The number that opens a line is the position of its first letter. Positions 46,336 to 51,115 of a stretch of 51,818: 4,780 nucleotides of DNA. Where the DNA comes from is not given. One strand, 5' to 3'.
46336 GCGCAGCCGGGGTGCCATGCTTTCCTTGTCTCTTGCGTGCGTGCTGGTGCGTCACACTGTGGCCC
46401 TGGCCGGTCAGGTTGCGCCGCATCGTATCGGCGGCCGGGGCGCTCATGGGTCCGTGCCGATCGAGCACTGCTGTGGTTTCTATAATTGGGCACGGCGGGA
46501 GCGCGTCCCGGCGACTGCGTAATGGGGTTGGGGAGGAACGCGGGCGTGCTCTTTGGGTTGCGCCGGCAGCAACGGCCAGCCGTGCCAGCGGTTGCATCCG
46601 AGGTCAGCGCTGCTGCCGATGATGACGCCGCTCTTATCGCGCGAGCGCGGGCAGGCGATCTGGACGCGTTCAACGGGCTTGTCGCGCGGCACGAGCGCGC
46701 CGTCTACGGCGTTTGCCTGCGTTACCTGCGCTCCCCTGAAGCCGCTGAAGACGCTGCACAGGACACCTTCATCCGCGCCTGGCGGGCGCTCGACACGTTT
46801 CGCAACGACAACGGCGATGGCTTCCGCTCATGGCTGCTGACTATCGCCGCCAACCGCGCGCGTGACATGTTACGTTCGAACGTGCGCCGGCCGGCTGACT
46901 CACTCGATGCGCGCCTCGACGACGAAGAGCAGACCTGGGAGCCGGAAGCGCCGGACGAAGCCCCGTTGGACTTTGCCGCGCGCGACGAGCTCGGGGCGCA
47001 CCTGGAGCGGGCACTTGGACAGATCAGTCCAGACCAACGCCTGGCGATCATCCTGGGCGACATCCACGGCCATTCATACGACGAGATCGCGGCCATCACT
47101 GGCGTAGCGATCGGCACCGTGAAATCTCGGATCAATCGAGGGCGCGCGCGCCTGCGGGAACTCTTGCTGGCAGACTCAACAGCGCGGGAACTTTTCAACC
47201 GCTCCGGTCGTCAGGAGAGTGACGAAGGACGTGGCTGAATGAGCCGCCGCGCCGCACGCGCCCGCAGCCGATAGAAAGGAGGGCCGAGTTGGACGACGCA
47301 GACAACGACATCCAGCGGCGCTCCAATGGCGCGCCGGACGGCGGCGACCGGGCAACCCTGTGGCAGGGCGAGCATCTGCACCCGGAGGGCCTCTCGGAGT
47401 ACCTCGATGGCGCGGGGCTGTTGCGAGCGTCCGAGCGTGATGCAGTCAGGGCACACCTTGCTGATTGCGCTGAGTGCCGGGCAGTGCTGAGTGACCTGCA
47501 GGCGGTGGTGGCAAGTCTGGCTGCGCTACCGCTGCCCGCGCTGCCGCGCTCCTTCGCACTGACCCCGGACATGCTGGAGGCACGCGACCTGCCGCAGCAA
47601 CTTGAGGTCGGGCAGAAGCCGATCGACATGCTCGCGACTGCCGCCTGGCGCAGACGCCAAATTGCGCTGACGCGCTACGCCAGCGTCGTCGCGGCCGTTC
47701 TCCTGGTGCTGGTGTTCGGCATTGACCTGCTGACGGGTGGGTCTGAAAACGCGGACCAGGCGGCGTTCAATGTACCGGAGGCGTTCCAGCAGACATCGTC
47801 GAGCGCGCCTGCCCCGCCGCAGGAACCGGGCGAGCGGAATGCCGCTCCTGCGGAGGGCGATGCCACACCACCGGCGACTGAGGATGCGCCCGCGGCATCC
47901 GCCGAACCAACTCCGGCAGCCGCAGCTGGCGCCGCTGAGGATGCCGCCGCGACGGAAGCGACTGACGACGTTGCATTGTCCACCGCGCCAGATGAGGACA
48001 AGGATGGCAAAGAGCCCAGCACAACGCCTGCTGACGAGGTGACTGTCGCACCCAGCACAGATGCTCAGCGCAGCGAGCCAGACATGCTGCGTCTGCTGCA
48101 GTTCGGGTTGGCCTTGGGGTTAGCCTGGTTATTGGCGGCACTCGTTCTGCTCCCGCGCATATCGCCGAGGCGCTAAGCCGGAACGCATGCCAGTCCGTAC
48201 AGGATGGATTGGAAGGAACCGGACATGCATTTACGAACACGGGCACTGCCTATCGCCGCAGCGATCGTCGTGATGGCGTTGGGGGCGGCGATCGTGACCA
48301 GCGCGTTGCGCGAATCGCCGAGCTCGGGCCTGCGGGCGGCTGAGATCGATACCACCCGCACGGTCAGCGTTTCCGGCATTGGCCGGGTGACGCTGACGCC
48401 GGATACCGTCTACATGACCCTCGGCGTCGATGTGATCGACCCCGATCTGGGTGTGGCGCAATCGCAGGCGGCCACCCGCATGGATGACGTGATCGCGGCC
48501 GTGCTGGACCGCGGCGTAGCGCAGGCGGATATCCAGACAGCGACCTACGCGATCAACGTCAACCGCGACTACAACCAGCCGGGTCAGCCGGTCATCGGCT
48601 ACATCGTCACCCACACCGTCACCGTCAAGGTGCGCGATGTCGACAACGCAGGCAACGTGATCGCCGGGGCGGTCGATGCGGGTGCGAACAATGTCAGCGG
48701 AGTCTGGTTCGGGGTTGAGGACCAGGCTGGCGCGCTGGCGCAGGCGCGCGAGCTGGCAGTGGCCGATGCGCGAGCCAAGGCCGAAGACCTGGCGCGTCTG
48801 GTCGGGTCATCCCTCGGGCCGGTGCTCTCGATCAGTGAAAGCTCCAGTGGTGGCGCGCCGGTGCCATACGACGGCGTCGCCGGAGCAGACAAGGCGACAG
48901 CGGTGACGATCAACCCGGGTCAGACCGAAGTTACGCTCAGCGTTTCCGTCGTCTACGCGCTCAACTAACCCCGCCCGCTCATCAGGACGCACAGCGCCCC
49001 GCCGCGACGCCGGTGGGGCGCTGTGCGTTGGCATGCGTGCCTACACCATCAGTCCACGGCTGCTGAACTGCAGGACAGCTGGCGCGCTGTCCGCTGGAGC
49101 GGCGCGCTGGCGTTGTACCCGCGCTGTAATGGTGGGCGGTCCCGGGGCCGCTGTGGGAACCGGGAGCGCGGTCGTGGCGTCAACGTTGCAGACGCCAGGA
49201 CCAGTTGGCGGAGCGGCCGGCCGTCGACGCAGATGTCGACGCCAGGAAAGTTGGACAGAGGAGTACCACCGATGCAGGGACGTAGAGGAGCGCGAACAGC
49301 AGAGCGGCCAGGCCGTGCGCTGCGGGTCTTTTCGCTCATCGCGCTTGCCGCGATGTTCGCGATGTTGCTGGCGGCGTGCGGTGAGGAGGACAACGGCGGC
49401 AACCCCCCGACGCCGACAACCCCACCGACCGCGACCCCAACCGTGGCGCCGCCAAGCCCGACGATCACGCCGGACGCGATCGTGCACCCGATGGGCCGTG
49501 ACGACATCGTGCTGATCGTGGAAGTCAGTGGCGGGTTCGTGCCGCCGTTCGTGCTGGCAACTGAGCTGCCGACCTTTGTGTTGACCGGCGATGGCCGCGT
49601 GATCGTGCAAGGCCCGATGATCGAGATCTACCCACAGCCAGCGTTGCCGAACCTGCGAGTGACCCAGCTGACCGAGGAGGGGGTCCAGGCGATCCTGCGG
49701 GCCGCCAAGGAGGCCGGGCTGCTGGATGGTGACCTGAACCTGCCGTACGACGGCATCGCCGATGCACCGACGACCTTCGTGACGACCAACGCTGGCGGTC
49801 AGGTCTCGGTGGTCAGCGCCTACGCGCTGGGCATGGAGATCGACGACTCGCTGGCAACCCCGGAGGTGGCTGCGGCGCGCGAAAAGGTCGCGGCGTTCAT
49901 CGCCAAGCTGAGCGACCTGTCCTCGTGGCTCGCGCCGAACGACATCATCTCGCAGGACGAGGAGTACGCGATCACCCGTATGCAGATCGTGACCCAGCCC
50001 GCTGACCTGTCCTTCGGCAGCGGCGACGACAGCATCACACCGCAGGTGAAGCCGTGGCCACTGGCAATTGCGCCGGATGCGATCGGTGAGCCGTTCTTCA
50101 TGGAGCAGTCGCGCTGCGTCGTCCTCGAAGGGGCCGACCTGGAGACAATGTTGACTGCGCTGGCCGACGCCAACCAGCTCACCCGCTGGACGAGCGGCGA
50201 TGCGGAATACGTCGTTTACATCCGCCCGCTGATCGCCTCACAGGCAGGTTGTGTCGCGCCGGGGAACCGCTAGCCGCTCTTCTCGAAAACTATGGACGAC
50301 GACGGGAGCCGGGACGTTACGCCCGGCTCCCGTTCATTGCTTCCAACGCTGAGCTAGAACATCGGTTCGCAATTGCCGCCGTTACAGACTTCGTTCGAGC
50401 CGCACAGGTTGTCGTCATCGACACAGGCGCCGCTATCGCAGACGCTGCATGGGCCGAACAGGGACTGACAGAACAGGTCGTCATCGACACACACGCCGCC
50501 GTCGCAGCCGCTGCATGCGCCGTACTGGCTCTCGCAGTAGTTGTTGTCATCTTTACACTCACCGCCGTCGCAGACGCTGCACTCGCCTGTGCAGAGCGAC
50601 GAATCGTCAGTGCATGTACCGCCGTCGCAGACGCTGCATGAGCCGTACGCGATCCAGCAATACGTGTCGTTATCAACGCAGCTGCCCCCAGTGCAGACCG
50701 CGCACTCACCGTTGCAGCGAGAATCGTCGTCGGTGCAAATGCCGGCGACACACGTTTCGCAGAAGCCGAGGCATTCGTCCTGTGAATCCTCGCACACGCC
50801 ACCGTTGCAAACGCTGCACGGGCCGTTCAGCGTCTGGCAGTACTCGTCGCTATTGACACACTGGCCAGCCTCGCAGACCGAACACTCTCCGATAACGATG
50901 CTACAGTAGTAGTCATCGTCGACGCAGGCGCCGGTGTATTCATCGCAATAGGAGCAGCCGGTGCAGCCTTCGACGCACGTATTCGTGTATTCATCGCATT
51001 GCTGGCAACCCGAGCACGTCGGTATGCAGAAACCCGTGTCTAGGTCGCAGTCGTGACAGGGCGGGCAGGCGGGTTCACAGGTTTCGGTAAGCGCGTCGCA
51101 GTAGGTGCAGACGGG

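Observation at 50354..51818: Large acidic protein made of about 26 tandem four-cysteine modules, family not recognised, truncated by the window edge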

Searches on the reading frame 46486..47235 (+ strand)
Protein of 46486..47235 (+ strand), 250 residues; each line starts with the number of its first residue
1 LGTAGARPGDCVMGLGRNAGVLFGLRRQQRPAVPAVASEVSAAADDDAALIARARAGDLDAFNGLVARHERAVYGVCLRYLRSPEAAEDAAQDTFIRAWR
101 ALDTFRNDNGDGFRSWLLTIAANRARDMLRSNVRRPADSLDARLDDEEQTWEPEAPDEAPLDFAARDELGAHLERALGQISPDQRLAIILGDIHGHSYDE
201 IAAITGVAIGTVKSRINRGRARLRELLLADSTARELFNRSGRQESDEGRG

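Call 9: search_protein_families(library=pfam, proteins=[window:46486-47235:+], max_evalue=0.001)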
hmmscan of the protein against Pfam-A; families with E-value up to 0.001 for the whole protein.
window:46486-47235:+ (250 aa): 3 families
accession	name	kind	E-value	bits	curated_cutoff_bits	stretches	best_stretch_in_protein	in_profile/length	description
PF04542.20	Sigma70_r2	-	1.3e-22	79.8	24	1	65-134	1-70/71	Sigma-70 region 2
PF08281.18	Sigma70_r4_2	-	5.1e-15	55.3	25.7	1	173-223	4-54/54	Sigma-70, region 4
PF04545.22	Sigma70_r4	-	1.2e-08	34.7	24.1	1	176-225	1-50/50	Sigma-70, region 4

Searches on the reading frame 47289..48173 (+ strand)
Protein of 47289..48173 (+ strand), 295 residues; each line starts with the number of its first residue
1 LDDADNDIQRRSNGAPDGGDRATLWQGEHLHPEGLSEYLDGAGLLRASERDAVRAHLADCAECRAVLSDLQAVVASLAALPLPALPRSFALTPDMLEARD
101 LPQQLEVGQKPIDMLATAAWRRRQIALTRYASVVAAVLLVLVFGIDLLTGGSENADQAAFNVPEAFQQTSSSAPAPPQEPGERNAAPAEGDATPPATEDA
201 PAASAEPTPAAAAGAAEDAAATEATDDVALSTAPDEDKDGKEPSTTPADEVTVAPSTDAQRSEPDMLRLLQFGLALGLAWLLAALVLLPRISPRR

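Call 9: search_protein_families(library=pfam, proteins=[window:47289-48173:+], max_evalue=0.001)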
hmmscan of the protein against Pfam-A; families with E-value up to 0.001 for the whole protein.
window:47289-48173:+ (295 aa): 1 family
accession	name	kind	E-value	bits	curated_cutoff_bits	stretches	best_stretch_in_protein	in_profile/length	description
PF13490.11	zf-HC2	-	8.3e-06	26.2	22.2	1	35-64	8-35/35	Putative zinc-finger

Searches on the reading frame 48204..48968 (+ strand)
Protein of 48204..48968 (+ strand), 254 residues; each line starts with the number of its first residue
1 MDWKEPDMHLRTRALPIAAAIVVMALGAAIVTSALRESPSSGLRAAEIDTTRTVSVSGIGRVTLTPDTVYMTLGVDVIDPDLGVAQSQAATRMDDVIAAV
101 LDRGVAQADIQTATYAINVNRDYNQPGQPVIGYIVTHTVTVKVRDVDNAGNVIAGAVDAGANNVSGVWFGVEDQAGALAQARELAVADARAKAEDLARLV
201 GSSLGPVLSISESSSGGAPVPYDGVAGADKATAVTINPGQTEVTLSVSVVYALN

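Call 9: search_protein_families(library=pfam, proteins=[window:48204-48965:+], max_evalue=0.001)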
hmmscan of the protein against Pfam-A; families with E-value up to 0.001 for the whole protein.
window:48204-48965:+ (254 aa): 1 family
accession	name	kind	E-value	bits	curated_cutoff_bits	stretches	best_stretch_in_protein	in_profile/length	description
PF04402.19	SIMPL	-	6.3e-51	174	25.2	1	54-251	1-205/205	Protein of unknown function (DUF541)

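Call 15: find_encoding_contigs(protein=window:48204-48968:+, flank=10000)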
Protein window:48204-48968:+ (254 aa): no gene with exactly this product is on record in the collection.

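Call 16: find_encoding_contigs(protein=window:48225-48968:+, flank=10000)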
Protein window:48225-48968:+ (247 aa): no gene with exactly this product is on record in the collection.

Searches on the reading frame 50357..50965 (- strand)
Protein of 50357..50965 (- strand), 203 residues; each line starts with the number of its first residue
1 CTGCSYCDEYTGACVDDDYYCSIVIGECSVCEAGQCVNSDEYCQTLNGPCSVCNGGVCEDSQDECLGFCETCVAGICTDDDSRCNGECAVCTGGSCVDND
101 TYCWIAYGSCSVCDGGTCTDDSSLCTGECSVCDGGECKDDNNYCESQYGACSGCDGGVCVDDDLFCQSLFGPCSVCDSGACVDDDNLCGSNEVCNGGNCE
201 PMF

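Call 67: find_homologous_proteins(query=A3, max_evalue=0.01)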
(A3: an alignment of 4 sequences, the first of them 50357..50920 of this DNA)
Query A3 (4 sequences) (188 aa, profile of the alignment): 5 proteins with E <= 0.01 among 1195 candidates.
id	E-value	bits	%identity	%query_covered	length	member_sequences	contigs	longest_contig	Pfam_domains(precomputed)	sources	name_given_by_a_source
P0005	6.5e-50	188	32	92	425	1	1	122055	-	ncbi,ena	-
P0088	7.8e-42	161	32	93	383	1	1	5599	-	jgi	jgi:hypothetical protein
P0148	1.7e-28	118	44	73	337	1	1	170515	-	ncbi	-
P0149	6.3e-7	47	31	58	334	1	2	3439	-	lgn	-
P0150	7.2e-6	44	41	71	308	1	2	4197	-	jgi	-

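Call 69: find_encoding_contigs(protein=P0148, flank=8000, max_places=3)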
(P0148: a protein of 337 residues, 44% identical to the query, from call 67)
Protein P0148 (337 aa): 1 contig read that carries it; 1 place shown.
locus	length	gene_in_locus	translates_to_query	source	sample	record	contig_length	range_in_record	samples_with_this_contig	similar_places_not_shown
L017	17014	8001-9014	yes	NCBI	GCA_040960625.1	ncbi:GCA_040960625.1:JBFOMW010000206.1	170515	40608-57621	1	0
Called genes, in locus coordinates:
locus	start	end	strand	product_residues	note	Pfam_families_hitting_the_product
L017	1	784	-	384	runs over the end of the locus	PF02417:Chromate_transp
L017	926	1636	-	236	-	-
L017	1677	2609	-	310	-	PF07485:DUF1529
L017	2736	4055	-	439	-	PF07690:MFS_1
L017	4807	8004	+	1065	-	PF07719:TPR_2 (faint), PF13174:TPR_6 (faint), PF13424:TPR_12 (faint), PF13428:TPR_14 (faint), PF13432:TPR_16 (faint), PF13525:YfiO (faint), PF13181:TPR_8 (faint), PF14559:TPR_19 (faint), +1 more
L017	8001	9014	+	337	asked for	-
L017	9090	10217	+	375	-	-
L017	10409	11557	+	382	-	PF07610:DUF1573, PF22544:HYDIN_VesB_CFA65-like_Ig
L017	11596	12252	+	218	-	-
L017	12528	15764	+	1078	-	PF03958:Secretin_N, PF00263:Secretin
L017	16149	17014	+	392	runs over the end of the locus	PF01263:Aldose_epim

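Call 73: search_protein_families(library=ncbifam, proteins=[P0148, P0150], max_evalue=0.1)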
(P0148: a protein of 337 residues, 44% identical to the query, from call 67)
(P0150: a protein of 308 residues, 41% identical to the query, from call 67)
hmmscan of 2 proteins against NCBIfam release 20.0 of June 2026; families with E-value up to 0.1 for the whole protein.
P0148 (337 aa): 0 families

P0150 (308 aa): 0 families

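Call 78: predict_structure(alignment_id=A4)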
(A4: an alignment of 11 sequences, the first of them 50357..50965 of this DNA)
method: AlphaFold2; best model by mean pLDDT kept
length: 203 residues; sequences in the alignment: 11
mean_pLDDT: 92.3   pTM: 0.60
mean pLDDT of the five models: 92.3, 92.0, 91.4, 91.3, 90.2
residues with pLDDT >= 90: 174; 70-90: 29; 50-70: 0; < 50: 0
segments of 3 or more residues with pLDDT < 50: none
pLDDT, mean of each block of 10 residues (from residue 1): 89 92 92 92 94 94 94 95 92 94 92 94 91 93 90 91 91 91 92 92 85
secondary structure, 60 per line:
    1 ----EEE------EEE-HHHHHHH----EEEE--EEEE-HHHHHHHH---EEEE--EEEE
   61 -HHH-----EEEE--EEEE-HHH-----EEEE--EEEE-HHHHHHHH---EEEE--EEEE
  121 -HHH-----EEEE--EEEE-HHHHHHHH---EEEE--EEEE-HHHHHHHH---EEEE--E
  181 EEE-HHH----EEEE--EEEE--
elements in order: E5-7 E14-16 H18-24 E29-32 E35-38 H40-47 E51-54 E57-60 E70-73 E76-79 E89-92 E95-98 H100-107 E111-114 E117-120 E130-133 E136-139 H141-148 E152-155 E158-161 H163-170 E174-177 E180-183 E192-195 E198-201

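Call 80: fold_search(model_id=the predicted structure, library=pdb)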
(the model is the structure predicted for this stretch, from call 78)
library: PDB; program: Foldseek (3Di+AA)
matches with E <= 10: 49; with E <= 0.001: 0
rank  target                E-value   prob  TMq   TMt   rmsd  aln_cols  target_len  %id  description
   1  9gjg_H                6.0e-01  0.05  0.16  0.07  18.5       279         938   18  Entamoeba histolytica Gal/GalNAc lectin bound to monoclonal antibody CP33-H/L-LA22 (released 2026-02-11)
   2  3s6y_A                8.1e-01  0.09  0.19  0.15  26.7       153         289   10  Structure of reovirus attachment protein sigma1 in complex with alpha-2,6-sialyllactose (released 2011-11-23)
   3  5y2z_E                1.1e+00  0.03  0.14  0.08  18.6       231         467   16  Crystal structure of human LGI1 EPTP-ADAM22 complex (released 2018-05-02)
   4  9oz8_C                1.3e+00  0.03  0.17  0.07  14.4       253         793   17  Cryo-EM structure of chicken NEL dimer bound with one human NICOL. (released 2026-02-25)
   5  8hpy_A                1.5e+00  0.02  0.14  0.08  23.9       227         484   15  Crystal structure of human LGI1-ADAM22 complex (released 2023-12-13)
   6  3s6z_C                1.6e+00  0.06  0.19  0.14  25.7       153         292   10  Structure of reovirus attachment protein sigma1 in complex with alpha-2,8-disialyllactose (released 2011-11-23)
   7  3g5c_A                1.9e+00  0.02  0.15  0.08  24.9       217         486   16  Structural and biochemical studies on the ectodomain of human ADAM22 (released 2009-08-18)
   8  8jut_A                2.1e+00  0.04  0.17  0.01  25.3       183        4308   14  rat megalin RAP complex (released 2024-06-19)
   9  2dw0_A                2.1e+00  0.02  0.17  0.10  18.8       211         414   16  Crystal structure of VAP2 from Crotalus atrox venom (Form 2-1 crystal) (released 2007-07-10)
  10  5y2z_I                2.6e+00  0.01  0.13  0.07  25.9       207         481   16  Crystal structure of human LGI1 EPTP-ADAM22 complex (released 2018-05-02)
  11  3s6x_A                2.7e+00  0.05  0.19  0.15  26.5       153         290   10  Structure of reovirus attachment protein sigma1 in complex with alpha-2,3-sialyllactose (released 2011-11-23)
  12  3k7l                  2.7e+00  0.02  0.11  0.06  22.3       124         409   21  Structures of two elapid snake venom metalloproteases with distinct activities highlight the disulfide patterns in the D (released 2010-03-02)
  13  2dw1_A                2.9e+00  0.02  0.12  0.07  20.4       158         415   15  Crystal structure of VAP2 from Crotalus atrox venom (Form 2-2 crystal) (released 2007-07-10)
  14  5y2z_A                3.1e+00  0.01  0.10  0.06  27.4       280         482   17  Crystal structure of human LGI1 EPTP-ADAM22 complex (released 2018-05-02)
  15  5y2z_G                3.3e+00  0.01  0.13  0.07  25.1       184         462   16  Crystal structure of human LGI1 EPTP-ADAM22 complex (released 2018-05-02)
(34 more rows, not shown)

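Call 90: search_protein_families(library=pfam, proteins=[P0148, P0150], max_evalue=0.01)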
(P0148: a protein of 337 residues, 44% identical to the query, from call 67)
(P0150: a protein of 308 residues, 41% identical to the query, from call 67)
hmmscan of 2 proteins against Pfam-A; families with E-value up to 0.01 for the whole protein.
P0148 (337 aa): 0 families

P0150 (308 aa): 0 families
